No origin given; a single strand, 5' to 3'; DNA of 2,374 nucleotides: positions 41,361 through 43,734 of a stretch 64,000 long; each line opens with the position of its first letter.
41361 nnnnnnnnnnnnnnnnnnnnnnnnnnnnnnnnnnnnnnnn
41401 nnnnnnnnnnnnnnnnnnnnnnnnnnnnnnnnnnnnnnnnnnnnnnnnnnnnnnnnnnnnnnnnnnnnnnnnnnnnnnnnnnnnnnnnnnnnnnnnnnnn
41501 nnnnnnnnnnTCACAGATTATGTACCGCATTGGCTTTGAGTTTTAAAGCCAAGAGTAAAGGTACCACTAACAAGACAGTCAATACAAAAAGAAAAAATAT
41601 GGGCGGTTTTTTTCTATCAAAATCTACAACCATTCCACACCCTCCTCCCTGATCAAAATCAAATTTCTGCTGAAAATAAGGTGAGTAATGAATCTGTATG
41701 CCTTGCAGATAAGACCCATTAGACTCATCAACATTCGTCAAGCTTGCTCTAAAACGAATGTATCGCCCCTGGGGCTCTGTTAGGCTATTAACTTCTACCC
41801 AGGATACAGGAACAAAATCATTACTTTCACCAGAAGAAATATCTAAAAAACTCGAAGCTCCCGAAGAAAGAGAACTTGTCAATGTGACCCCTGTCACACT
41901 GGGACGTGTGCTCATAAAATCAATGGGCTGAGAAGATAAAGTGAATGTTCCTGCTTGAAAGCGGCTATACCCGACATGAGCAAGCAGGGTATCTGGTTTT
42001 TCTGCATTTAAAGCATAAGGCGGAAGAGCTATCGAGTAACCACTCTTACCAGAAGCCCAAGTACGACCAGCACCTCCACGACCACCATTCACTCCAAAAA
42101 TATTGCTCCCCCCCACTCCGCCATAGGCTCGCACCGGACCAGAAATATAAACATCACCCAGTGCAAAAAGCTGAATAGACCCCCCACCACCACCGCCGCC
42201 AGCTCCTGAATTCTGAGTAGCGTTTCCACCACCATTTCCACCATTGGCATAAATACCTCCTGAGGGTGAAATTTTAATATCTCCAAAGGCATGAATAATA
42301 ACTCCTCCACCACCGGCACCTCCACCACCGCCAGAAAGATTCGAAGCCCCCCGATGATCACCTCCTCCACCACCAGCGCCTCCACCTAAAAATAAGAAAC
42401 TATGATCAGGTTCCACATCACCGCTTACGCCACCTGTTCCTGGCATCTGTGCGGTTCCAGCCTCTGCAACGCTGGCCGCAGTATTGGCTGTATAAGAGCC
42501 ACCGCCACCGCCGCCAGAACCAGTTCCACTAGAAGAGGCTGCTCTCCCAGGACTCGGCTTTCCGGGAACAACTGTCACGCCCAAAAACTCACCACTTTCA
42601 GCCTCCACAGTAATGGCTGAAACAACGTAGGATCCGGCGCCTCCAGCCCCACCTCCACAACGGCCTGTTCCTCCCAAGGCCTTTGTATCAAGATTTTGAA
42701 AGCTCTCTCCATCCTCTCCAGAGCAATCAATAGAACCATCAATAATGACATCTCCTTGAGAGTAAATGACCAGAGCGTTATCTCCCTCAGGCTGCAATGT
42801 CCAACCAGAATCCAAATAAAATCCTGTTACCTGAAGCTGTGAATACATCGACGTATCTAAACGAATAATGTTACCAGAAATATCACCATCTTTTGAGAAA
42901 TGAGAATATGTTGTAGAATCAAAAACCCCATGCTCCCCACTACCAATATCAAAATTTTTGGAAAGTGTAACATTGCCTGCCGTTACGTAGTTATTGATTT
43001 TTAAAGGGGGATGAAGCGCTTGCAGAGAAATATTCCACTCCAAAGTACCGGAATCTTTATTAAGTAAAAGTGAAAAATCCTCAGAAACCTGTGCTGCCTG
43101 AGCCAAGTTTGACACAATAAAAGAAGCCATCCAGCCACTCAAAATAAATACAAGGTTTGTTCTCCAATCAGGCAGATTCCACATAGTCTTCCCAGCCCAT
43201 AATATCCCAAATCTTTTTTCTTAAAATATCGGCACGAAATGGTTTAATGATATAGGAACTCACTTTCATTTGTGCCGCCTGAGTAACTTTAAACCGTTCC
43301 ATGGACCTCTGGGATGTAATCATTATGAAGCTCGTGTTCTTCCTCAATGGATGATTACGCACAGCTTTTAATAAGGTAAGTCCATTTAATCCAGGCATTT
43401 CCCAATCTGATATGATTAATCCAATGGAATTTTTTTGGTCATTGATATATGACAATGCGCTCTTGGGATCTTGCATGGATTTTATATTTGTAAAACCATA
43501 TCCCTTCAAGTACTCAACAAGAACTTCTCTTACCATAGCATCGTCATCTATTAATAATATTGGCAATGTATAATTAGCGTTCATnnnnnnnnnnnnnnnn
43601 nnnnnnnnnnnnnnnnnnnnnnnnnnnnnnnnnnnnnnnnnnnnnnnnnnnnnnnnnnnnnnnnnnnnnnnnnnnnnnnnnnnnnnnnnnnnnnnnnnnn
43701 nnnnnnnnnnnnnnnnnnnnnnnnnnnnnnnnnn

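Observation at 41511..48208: Five-gene minus-strand cluster: PA14/Fn3 lipoprotein, Cache-HAMP kinase, REC-kinase, CheY-like regulator, glycine-rich anchored surface protein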

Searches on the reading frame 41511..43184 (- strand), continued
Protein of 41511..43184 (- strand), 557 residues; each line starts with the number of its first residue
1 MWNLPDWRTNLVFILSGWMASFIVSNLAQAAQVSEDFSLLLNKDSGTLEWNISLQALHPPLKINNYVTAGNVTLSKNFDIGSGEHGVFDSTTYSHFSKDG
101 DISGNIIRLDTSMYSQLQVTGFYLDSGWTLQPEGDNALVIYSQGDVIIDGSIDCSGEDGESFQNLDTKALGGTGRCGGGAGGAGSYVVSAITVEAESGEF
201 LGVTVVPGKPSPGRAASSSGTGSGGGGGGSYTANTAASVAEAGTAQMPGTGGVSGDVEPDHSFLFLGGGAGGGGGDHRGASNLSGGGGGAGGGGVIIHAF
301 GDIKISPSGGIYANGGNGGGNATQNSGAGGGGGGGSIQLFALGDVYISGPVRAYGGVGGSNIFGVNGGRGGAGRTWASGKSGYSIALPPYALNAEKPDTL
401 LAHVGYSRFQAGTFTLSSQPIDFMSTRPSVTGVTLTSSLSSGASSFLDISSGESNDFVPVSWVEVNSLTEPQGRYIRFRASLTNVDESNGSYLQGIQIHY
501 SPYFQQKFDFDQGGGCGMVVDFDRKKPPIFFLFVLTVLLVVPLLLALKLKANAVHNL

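Call 44: search_solved_structures(query=A1, max_evalue=1)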
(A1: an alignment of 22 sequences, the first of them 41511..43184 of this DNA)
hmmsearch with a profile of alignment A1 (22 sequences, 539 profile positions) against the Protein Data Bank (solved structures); distinct sequences matched with E-value up to 1: 2.
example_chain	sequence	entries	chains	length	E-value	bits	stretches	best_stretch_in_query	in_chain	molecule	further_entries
7odt_t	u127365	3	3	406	0.61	12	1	250-370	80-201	Mitochondrial ribosome-associated GTPase 2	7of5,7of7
7o9k_G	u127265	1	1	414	0.63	12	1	250-370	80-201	Mitochondrial ribosome-associated GTPase 2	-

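Call 45: search_protein_families(library=pfam, alignment_id=A1, max_evalue=1)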
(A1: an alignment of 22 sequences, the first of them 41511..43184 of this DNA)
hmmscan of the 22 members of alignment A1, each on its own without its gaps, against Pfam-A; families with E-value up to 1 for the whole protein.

A. member 1, window:41511-43184:- (557 aa): 0 families

B. families by the number of members that match (of 22 scanned): 2 families
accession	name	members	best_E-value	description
PF21055.3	ZSWIM4-8_C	1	0.0035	ZSWIM4-8, C-terminal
PF20009.4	GEVED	1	0.18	GEVED domain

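Call 68: search_protein_representatives(alignment_id=A1)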
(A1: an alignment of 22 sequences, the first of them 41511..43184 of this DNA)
Query: 22 sequences, 539 profile positions. Proteins with E-value up to 0.001 (for the whole library): 6567; up to 1e-10: 2187; up to 1e-30: 394. The best 150 are listed.
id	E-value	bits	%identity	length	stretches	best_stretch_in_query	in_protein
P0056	8.1e-252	853.3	-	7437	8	107-371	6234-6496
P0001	7.2e-185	632.3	-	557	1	12-538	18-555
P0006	1.7e-179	614.6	-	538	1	4-537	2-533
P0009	9.6e-174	595.6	-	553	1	4-536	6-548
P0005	5.2e-167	573.4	-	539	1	1-536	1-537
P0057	8.5e-166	569.4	-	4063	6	112-380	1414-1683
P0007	4.0e-161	553.9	-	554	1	1-535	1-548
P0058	6.5e-158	543.4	-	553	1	9-533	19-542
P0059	5.4e-157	540.3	-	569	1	8-535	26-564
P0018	2.8e-155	534.7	-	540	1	4-536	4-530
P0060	8.9e-155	533.0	-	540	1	7-535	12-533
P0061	2.8e-154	531.3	-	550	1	8-536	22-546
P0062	4.8e-151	520.7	-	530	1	18-535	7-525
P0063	2.0e-147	508.7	-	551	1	12-532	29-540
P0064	3.1e-147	508.1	-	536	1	4-536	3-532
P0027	1.5e-136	472.8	-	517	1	6-534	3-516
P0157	1.0e-101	357.9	-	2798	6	62-489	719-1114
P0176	3.1e-75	270.5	-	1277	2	48-485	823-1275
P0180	1.3e-71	258.5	-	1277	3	66-385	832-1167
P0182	4.2e-71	256.8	-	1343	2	106-482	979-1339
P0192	2.1e-64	234.7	-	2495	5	43-486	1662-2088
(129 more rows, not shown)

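Call 69: search_protein_families(library=pfam, proteins=[P0176, P0182, P0180, P0157, P0192], max_evalue=0.001)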
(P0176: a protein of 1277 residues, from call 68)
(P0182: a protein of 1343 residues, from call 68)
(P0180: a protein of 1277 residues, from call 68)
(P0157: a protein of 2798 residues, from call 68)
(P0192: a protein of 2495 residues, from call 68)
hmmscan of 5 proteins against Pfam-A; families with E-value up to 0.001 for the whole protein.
P0176 (1277 aa): 1 family
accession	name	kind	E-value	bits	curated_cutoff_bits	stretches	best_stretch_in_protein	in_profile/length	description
PF01833.30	TIG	-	1.3e-06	28.7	20.9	1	163-241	1-69/84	IPT/TIG domain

P0182 (1343 aa): 0 families

P0180 (1277 aa): 1 family
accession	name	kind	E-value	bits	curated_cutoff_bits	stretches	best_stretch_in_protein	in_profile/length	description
PF01833.30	TIG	-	2.4e-08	34.3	20.9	1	161-232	1-64/84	IPT/TIG domain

P0157 (2798 aa): 1 family
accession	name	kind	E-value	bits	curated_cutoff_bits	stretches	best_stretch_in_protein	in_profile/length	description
PF03160.20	Calx-beta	-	1.5e-09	38.3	27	0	1309-1400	27-119/119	Calx-beta domain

P0192 (2495 aa): 2 families
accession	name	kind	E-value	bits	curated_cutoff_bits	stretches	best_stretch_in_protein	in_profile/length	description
PF13385.13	Laminin_G_3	-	2.7e-24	86.5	27.6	1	658-818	1-151/151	Concanavalin A-like lectin/glucanases superfamily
PF03160.20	Calx-beta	-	3.5e-07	30.7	27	1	994-1098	15-119/119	Calx-beta domain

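Call 78: fold_search(model_id=the predicted structure, library=viral)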
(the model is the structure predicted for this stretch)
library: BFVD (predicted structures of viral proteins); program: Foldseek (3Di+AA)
matches with E <= 10: 722; with E <= 0.001: 8
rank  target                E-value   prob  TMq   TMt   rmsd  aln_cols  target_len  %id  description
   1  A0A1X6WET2            5.2e-08  1.00  0.28  0.13  13.4       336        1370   19  (no name in the UniProt tables at hand)
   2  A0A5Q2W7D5            4.2e-07  1.00  0.28  0.26  10.7       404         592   18  (no name in the UniProt tables at hand)
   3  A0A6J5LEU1            1.1e-06  1.00  0.25  0.16  10.6       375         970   21  Uncharacterized protein [uncultured Caudovirales phage]
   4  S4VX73                2.8e-06  1.00  0.26  0.35   8.3       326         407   20  Collagen triple helix domain containing protein [Pandoravirus dulcis]
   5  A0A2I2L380            5.0e-06  1.00  0.27  0.30  13.9       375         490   22  Collagen-like protein [Orpheovirus IHUMI-LCC2]
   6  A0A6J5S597            2.2e-05  1.00  0.27  0.40  11.5       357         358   23  Uncharacterized protein [uncultured Caudovirales phage]
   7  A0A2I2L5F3            2.6e-05  1.00  0.30  0.21   8.8       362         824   21  Collagen-like protein [Orpheovirus IHUMI-LCC2]
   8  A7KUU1                1.2e-04  1.00  0.15  0.14   9.4       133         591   20  (no name in the UniProt tables at hand)
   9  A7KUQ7                1.3e-03  1.00  0.14  0.09   8.0       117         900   19  (no name in the UniProt tables at hand)
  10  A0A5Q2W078            1.6e-03  0.18  0.10  0.10  28.4       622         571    9  (no name in the UniProt tables at hand)
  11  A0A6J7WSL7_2          3.2e-03  1.00  0.13  0.09   2.5        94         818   14  Tip attachment protein J [uncultured Caudovirales phage]
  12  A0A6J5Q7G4            4.4e-03  1.00  0.14  0.12   8.4       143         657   13  Uncharacterized protein [uncultured Caudovirales phage]
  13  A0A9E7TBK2            7.6e-03  0.51  0.11  0.08  23.0       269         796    9  (no name in the UniProt tables at hand)
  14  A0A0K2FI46            7.9e-03  0.38  0.11  0.09  22.6       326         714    8  Uncharacterized protein [Achromobacter phage phiAxp-3]
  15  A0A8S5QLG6            9.6e-03  0.99  0.13  0.14  15.1       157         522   15  Stabilization protein [Podoviridae sp. ctdRZ1]
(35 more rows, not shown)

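Call 80: search_protein_families(library=ncbifam, proteins=[P0176, P0182, P0157, P0192], max_evalue=0.01)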
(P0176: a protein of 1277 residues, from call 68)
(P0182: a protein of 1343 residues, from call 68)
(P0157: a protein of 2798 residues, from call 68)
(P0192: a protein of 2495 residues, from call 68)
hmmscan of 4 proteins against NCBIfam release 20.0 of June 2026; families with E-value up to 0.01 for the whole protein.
P0176 (1277 aa): 0 families

P0182 (1343 aa): 1 family
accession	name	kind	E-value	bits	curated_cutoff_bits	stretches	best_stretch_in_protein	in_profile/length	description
NF047640.1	gliding_AgmC_N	equivalog_domain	0.00017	20.7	275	1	744-918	239-397/412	adventurous gliding motility protein AgmC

P0157 (2798 aa): 1 family
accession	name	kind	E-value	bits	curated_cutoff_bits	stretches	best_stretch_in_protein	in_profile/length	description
NF047640.1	gliding_AgmC_N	equivalog_domain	0.00019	20.5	275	1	1622-1819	233-407/412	adventurous gliding motility protein AgmC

P0192 (2495 aa): 1 family
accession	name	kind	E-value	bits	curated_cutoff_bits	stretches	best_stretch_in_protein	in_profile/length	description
NF047640.1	gliding_AgmC_N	equivalog_domain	0.0017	17.4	275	1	1348-1515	249-404/412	adventurous gliding motility protein AgmC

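Call 91: find_encoding_contigs(protein=P0003, flank=10000, max_places=1)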
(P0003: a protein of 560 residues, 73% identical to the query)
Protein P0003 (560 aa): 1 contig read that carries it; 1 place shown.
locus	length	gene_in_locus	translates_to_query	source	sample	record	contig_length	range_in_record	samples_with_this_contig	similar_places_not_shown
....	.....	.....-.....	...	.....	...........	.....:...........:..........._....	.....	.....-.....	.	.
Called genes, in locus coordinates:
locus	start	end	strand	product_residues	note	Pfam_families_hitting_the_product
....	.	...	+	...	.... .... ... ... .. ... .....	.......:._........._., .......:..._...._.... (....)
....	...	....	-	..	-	-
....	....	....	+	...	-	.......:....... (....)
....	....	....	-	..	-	-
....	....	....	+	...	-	-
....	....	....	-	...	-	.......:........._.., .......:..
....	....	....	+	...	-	-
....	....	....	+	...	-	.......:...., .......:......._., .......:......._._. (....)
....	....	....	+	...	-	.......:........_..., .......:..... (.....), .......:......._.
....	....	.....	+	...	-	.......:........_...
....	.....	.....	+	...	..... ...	-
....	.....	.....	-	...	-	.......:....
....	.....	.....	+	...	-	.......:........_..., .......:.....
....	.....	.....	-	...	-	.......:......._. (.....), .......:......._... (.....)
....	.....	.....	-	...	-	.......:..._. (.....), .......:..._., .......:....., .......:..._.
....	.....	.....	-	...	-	-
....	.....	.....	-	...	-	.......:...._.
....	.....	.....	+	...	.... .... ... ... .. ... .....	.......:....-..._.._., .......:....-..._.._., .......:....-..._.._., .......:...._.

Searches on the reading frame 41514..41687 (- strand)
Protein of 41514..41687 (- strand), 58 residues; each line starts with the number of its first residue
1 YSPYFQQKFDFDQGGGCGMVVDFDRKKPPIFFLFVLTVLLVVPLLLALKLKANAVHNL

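Call 15: search_protein_families(library=ncbifam, proteins=[window:41514-41687:-], max_evalue=10)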
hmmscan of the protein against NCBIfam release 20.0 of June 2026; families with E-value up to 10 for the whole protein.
seq(58 aa): 1 family
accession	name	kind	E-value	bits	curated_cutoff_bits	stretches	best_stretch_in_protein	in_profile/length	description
TIGR04222.1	near_uncomplex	domain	0.083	12.5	43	1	15-49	151-185/229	TIGR04222 domain-containing membrane protein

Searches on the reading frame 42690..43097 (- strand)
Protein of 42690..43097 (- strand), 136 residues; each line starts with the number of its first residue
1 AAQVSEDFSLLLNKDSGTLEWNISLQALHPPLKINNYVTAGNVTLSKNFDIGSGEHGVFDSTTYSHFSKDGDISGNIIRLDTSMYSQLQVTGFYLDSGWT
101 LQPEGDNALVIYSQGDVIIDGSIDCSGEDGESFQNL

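Call 36: find_related_loci(query=A4, collection=genome_contigs, flank=10000)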
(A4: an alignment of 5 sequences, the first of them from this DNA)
Query A4 (136 aa) in genome_contigs; peptide patterns used: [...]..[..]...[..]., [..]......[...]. (x = any residue, [..] = any of these).
116 stretches matched a pattern; 6 encode a relative of the query (tblastn E <= 1e-3); 6 distinct loci.
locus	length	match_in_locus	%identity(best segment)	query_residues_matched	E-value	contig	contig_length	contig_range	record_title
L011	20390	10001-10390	52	1-131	2e-39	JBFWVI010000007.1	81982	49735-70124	MAG: Bdellovibrionales bacterium isolate CA_2019_TPBF_90 NODE_2461_length_81982_cov_11.126003_TPBF, whole genome shotgun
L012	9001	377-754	52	2-130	5e-38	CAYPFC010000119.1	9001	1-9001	MAG TPA_asm: uncultured Pseudobdellovibrionaceae bacterium isolate binchicken_co179_51 genome assembly, contig: NODE_138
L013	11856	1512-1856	53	16-132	1e-37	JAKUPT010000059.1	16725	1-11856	MAG: Bdellovibrionales bacterium isolate ALOHA_A2.5_10 A2.5-Bdellovibrionales-1_59, whole genome shotgun sequence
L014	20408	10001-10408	44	1-131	2e-32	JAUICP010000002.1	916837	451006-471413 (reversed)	MAG: Bdellovibrionia bacterium isolate 7_bin.39 NODE_10_length_916837_cov_5.488884, whole genome shotgun sequence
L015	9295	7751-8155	47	2-132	1e-31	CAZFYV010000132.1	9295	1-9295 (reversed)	MAG TPA_asm: uncultured Pseudobdellovibrionaceae bacterium isolate SRP135972_co2_295 genome assembly, contig: NODE_9602_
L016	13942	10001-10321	47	22-131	3e-28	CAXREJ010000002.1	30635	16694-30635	MAG: Bdellovibrionales bacterium isolate YZ09aB_3.4 genome assembly, contig: k141_726920, whole genome shotgun sequence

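Call 62: find_homologous_proteins(query=A7, max_evalue=0.01)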
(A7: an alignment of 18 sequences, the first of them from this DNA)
Query A7 (18 sequences) (136 aa, profile of the alignment): 2 proteins with E <= 0.01 among 2319 candidates.
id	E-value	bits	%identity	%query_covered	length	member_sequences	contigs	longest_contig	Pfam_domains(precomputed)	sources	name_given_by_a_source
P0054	1.1e-33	134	38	90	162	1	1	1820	-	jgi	jgi:hypothetical protein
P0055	1.9e-30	123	42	61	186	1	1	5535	-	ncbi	-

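Call 87: find_related_loci(query=A4, collection=metagenome_contigs, flank=10000)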
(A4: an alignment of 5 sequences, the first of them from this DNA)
Query A4 (136 aa) in metagenome_contigs; peptide patterns used: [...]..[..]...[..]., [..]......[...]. (x = any residue, [..] = any of these).
86 stretches matched a pattern; 2 encode a relative of the query (tblastn E <= 1e-3); 2 distinct loci.
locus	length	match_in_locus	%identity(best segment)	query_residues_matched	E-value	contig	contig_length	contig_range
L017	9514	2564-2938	52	6-131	3e-39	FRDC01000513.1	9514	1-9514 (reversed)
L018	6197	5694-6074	46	1-130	3e-33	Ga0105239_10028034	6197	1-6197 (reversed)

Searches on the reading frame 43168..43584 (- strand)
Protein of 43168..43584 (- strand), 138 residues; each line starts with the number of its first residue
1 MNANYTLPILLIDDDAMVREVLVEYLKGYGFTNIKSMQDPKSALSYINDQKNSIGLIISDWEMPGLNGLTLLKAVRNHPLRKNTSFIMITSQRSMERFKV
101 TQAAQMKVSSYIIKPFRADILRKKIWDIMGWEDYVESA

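Call 3: search_protein_families(library=pfam, proteins=[window:43168-43584:-], max_evalue=0.01)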
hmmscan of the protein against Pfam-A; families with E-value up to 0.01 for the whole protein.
window:43168-43584:- (138 aa): 1 family
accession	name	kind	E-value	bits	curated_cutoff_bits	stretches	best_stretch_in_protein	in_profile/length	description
PF00072.30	Response_reg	-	4.2e-22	78.9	30.2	1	9-125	1-110/111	Response regulator receiver domain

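Call 4: search_protein_families(library=ncbifam, proteins=[window:43168-43584:-], max_evalue=0.01)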
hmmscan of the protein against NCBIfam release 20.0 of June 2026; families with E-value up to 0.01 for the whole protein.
window:43168-43584:- (138 aa): 81 families (the best 25 are shown)
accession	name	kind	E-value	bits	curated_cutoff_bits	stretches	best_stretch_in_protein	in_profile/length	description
NF007901.0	PRK10610.1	equivalog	3.7e-20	72.3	189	1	4-128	3-123/129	chemotaxis response regulator CheY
TIGR02154.1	PhoB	equivalog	2.2e-14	53.3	296.2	1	8-125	4-116/226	phosphate regulon transcriptional regulator PhoB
NF007750.0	PRK10430.1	equivalog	2.8e-12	46.7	262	1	9-120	4-112/239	two-component system response regulator DcuR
NF045505.1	RR_RssB_Pseudo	equivalog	5.8e-12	45.4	700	1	6-117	5-109/394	two-component system response regulator RssB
NF041866.1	EpsW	equivalog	1e-11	44.6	200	1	8-128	7-124/131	exopolysaccharide biosynthesis response regulator EpsW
TIGR01818.1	ntrC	equivalog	3.2e-11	42.7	558.6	1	9-119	1-104/463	nitrogen regulation protein NR(I)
NF052596.1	RR_EAL_PvrR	equivalog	5.2e-11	41.8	580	1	8-125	5-121/398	response regulator cyclic di-GMP phosphodiesterase PvrR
NF053512.1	nitric_RR_NosR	exception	5.4e-11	42.2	400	1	9-125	1-111/422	response regulator c-di-GMP phosphodiesterase, NosR family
NF007969.0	PRK10693.1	equivalog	6.7e-11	41.8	329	1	9-123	10-118/337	two-component system response regulator RssB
NF041734.1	resp_reg_RppA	equivalog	8.4e-11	41.7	250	1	9-122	3-111/229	two-component system response regulator RppA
NF041733.1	resp_reg_CseB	equivalog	1.2e-10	41.2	350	1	9-126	3-112/228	two-component system response regulator CseB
NF007546.0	PRK10161.1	equivalog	1.5e-10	41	471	1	9-129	5-120/229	phosphate response regulator transcription factor PhoB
NF007005.1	PRK09468.1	equivalog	2.3e-10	40.3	331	1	8-128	5-118/237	osmolarity response regulator transcription factor OmpR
NF008469.0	PRK11361.1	equivalog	3.2e-10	39.3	714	1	9-122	7-113/461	acetoacetate metabolism transcriptional regulator AtoC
NF008199.0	PRK10955.1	equivalog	4e-10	40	341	1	9-130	4-116/232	envelope stress response regulator transcription factor CpxR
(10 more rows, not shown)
